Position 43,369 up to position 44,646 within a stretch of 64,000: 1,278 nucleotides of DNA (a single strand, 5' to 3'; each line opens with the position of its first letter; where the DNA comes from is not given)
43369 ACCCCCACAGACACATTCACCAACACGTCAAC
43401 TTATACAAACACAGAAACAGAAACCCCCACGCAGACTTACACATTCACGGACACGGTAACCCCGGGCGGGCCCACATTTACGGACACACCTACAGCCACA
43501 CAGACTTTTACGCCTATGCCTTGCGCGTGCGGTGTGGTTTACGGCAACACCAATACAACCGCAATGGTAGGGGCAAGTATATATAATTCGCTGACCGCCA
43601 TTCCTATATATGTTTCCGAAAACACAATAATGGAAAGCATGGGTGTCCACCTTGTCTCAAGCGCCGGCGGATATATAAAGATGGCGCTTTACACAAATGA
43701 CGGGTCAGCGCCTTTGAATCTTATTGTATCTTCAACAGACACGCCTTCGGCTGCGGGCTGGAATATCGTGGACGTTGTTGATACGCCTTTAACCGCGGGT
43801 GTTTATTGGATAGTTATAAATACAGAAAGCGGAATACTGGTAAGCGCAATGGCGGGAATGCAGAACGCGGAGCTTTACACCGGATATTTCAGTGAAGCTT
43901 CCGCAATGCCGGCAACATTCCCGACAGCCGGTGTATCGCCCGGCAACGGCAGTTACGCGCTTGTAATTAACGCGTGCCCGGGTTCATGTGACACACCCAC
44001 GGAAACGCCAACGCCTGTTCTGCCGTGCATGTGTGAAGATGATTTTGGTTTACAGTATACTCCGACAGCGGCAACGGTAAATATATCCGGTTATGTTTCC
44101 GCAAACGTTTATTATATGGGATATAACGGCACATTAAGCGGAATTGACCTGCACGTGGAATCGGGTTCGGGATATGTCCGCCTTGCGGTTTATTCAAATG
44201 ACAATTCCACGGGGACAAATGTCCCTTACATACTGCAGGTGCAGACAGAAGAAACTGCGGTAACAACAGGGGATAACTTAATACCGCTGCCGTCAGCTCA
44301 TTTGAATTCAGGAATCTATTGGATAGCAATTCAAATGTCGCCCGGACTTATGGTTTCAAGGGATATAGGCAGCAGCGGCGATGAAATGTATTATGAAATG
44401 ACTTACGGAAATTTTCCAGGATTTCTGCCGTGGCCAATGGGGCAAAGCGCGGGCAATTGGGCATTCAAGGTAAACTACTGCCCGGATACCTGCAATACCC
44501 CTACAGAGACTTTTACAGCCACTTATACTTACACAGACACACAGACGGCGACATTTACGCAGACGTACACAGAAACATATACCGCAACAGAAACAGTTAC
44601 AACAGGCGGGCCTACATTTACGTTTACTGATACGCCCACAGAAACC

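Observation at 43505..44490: Two tandem ~160-aa Cys-bracketed domains of unknown function in the GH74-like protein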

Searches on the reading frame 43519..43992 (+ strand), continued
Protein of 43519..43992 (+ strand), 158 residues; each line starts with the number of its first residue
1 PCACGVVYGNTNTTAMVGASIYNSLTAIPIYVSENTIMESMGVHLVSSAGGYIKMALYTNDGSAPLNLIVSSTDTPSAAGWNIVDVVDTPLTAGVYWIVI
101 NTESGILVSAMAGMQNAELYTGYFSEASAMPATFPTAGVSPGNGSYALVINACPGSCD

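Call 72: search_protein_families(library=phrogs, alignment_id=A2, max_evalue=0.01)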
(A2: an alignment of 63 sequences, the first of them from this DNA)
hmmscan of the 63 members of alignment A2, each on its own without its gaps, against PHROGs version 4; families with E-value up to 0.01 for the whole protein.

A. member 1, seq(158 aa): 3 families
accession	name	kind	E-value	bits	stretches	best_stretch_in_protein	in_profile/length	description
phrog_25864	-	unknown function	5.1e-07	30.5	1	24-114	47-142/193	-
phrog_11238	-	unknown function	1.9e-06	28.5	1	9-114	108-206/222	-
phrog_6005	-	head and packaging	0.0078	14.7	1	4-75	596-663/1512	virion structural protein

B. families by the number of members that match (of 63 scanned): 6 families
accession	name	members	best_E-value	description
phrog_25864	-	34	6.3e-10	-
phrog_17470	-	4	3.1e-05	-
phrog_11238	-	3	1.9e-06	-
phrog_14726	-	2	0.00039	tail fiber protein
phrog_11169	-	2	0.0041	-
phrog_6005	-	1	0.0078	virion structural protein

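Call 73: search_protein_families(library=ncbifam, proteins=[window:43519-43992:+], max_evalue=10)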
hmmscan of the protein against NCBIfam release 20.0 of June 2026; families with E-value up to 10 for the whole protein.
window:43519-43992:+ (158 aa): 1 family
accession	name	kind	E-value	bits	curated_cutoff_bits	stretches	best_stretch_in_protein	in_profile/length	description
TIGR04183.1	Por_Secre_tail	domain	0.056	13.4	23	1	47-107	15-65/72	T9SS type A sorting domain-containing protein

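Call 77: find_encoding_contigs(protein=P0152, flank=8000, max_places=2)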
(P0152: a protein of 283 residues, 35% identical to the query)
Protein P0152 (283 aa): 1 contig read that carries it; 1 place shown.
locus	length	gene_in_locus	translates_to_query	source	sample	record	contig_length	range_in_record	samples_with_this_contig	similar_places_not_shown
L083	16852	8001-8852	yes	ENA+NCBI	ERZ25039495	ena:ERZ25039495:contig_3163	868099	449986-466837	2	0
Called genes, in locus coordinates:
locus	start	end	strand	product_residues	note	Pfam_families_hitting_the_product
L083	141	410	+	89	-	-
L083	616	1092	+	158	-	-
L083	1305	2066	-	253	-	PF02353:CMAS, PF01209:Ubie_methyltran, PF13649:Methyltransf_25, PF13847:Methyltransf_31, PF08241:Methyltransf_11, PF08242:Methyltransf_12 (weak)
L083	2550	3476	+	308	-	PF02558:ApbA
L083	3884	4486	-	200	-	-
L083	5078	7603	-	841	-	PF16640:Big_3_5, PF23664:Ig_Pom152 (faint), PF16640:Big_3_5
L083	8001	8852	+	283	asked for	-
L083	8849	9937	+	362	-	PF00150:Cellulase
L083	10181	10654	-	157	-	PF02866:Ldh_1_C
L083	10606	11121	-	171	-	PF00056:Ldh_1_N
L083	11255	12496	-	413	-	PF01073:3Beta_HSD, PF01370:Epimerase, PF02719:Polysacc_synt_2 (faint), PF04321:RmlD_sub_bind (faint), PF05368:NmrA (weak), PF13460:NAD_binding_10, PF16363:GDP_Man_Dehyd, PF07993:NAD_binding_4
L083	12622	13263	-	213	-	PF07760:DUF1616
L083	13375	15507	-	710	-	PF00657:Lipase_GDSL, PF13472:Lipase_GDSL_2, PF18998:Flg_new_2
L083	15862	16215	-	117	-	-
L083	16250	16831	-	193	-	PF00583:Acetyltransf_1, PF13673:Acetyltransf_10 (weak), PF13508:Acetyltransf_7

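Call 81: list_cluster_members(proteins=[P0002, P0004, P0006, P0008, P0009, P0011, P0012, P0015, P0017, P0019])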
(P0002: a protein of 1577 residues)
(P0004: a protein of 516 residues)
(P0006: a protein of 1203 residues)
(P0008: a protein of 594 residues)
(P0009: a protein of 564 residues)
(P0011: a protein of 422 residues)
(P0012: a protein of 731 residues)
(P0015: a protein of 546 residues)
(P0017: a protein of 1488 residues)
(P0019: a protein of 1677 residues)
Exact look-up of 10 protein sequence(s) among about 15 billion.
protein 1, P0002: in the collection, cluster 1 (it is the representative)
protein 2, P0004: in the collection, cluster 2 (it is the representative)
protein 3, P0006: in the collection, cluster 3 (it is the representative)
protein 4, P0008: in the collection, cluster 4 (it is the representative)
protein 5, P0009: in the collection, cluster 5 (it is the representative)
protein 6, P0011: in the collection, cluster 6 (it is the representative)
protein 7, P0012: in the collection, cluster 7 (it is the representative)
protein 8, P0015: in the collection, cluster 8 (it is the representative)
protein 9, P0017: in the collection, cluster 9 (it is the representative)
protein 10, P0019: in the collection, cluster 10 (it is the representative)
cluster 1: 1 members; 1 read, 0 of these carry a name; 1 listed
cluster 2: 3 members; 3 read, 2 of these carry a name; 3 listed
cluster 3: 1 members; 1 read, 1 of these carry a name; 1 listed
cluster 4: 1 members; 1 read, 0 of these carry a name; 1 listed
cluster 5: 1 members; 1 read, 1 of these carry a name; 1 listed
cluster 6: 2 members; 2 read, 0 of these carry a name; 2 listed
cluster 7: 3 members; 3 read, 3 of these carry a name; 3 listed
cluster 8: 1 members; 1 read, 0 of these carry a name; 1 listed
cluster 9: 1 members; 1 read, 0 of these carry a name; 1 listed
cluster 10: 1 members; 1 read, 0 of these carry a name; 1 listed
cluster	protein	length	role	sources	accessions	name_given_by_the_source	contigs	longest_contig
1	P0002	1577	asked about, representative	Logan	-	-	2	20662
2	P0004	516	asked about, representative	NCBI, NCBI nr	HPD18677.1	MAG TPA: hypothetical protein PLF61_03320, partial [Candidatus Goldiibacteriota bacterium] | hypothetical protein [Candidatus Goldiibacteriota bacterium]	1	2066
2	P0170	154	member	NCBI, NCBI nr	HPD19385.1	MAG TPA: CIA30 family protein, partial [Candidatus Goldiibacteriota bacterium] | CIA30 family protein [Candidatus Goldiibacteriota bacterium]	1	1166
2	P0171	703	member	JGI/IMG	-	-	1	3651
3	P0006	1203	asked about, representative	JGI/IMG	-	hypothetical protein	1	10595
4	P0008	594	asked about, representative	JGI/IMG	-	-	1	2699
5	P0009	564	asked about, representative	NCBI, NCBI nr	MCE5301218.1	MAG: hypothetical protein LLG37_10165 [Spirochaetia bacterium] | hypothetical protein [Spirochaetia bacterium]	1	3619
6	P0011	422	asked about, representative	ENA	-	-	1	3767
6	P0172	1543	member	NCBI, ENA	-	-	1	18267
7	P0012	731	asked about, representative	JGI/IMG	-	hypothetical protein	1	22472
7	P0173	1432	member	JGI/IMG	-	hypothetical protein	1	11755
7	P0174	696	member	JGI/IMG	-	hypothetical protein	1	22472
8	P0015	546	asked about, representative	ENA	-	-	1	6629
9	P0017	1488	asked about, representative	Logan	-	-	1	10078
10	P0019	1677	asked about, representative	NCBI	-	-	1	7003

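Call 82: list_cluster_members(proteins=[P0003, P0005, P0007, P0010, P0018, P0024, P0025, P0030, P0036, P0042])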
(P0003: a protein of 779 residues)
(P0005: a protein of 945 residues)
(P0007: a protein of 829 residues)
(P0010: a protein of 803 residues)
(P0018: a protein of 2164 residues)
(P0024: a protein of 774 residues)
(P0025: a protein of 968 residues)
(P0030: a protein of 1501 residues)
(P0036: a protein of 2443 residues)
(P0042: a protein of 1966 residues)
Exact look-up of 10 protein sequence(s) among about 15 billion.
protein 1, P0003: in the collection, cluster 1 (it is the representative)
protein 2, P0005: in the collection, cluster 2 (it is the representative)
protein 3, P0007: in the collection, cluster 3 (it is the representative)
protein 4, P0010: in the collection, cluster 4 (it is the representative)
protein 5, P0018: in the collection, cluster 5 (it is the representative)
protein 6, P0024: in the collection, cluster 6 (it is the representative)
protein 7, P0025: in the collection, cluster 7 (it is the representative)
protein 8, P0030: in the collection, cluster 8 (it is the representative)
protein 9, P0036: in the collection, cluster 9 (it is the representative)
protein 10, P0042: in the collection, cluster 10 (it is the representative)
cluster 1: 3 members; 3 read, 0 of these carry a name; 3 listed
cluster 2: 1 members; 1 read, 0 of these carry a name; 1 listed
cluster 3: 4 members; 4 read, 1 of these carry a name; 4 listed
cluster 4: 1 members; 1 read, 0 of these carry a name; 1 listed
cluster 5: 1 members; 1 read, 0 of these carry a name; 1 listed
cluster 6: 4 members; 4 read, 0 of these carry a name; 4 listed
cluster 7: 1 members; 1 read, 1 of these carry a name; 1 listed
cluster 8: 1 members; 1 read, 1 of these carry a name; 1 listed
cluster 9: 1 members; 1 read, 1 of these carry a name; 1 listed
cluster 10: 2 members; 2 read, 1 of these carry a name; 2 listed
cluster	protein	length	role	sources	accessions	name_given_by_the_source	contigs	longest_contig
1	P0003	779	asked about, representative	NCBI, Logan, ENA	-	-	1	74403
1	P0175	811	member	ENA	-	-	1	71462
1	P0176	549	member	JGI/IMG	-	-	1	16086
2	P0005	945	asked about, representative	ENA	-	-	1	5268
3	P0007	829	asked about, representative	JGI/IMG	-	-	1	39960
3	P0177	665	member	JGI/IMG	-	hypothetical protein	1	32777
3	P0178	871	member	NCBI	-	-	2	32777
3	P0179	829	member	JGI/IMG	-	-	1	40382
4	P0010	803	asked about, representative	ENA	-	-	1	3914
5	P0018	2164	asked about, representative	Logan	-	-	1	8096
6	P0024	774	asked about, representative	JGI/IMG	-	-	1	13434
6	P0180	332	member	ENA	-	-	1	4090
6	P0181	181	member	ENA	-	-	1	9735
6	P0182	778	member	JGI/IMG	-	-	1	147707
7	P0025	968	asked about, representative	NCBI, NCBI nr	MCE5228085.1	hypothetical protein LLG95_00620, partial [bacterium] | hypothetical protein [bacterium]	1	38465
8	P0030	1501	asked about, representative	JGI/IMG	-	glucose/arabinose dehydrogenase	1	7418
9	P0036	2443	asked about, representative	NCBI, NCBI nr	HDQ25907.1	MAG TPA: hypothetical protein ENN43_04090, partial [bacterium] | hypothetical protein [bacterium]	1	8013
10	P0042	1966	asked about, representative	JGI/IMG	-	hypothetical protein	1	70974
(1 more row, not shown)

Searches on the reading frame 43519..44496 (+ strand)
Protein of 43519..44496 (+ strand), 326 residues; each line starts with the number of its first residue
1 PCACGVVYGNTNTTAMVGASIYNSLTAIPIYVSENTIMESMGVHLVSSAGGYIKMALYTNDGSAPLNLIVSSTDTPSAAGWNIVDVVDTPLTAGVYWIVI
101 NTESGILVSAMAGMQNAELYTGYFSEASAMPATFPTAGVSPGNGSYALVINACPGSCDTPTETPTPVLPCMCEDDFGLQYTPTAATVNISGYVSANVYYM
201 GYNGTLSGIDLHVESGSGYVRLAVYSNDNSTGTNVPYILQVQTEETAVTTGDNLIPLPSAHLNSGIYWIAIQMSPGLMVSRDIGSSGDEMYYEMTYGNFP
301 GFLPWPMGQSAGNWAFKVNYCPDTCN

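Call 8: search_solved_structures(query=window:43519-44496:+, max_evalue=10)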
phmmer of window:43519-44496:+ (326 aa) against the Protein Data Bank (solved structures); distinct sequences matched with E-value up to 10: 2.
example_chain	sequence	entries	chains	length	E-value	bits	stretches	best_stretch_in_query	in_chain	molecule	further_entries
8bfy_A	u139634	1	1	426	0.33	13.4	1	241-311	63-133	Putative secreted cellobiose-binding (Transport system associated)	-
5kca_A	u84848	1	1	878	3.4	10.1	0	294-320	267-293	Cerebellin-1,Cerebellin-1,Cerebellin-1,Glutamate receptor ionotropic, delta-2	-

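Call 10: find_homologous_proteins(query=window:43519-44496:+, max_evalue=0.001)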
Query window:43519-44496:+ (326 aa): 1 proteins with E <= 0.001 among 4211 candidates.
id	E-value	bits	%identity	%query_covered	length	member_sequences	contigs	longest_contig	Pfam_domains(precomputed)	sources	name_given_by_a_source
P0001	1.8e-180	617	87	95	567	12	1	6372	-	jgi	-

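Call 49: find_related_loci(query=window:43519-44496:+, collection=genome_contigs, flank=6000)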
Query window:43519-44496:+ (326 aa) in genome_contigs; peptide patterns used: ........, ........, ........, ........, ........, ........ (x = any residue, [..] = any of these).
20 stretches matched a pattern, but none encodes a relative of the query by tblastn (E <= 1e-3).

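Call 70: predict_structure(alignment_id=A5)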
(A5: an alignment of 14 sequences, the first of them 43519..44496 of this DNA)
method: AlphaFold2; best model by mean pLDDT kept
length: 326 residues; sequences in the alignment: 14
mean_pLDDT: 84.8   pTM: 0.65
mean pLDDT of the five models: 84.8, 83.7, 83.0, 83.0, 82.8
residues with pLDDT >= 90: 128; 70-90: 161; 50-70: 28; < 50: 9
segments of 3 or more residues with pLDDT < 50: 159-167
pLDDT, mean of each block of 10 residues (from residue 1): 73 85 91 87 94 96 91 95 94 92 94 78 88 91 89 68 47 75 70 90 86 91 87 80 91 86 89 89 85 83 79 87 73
secondary structure, 60 per line:
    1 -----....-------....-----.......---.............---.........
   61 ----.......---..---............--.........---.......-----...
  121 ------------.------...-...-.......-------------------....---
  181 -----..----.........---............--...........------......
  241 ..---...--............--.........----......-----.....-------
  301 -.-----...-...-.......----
elements in order: E6-9 E17-20 E26-32 E36-48 E52-60 E65-71 E80-91 E94-102 E106-112 E118-120 E140-142 E144-146 E148-154 E174-177 E192-200 E204-215 E218-228 E235-242 E246-248 E251-262 E265-273 E278-283 E289-293 E308-310 E312-314 E316-322
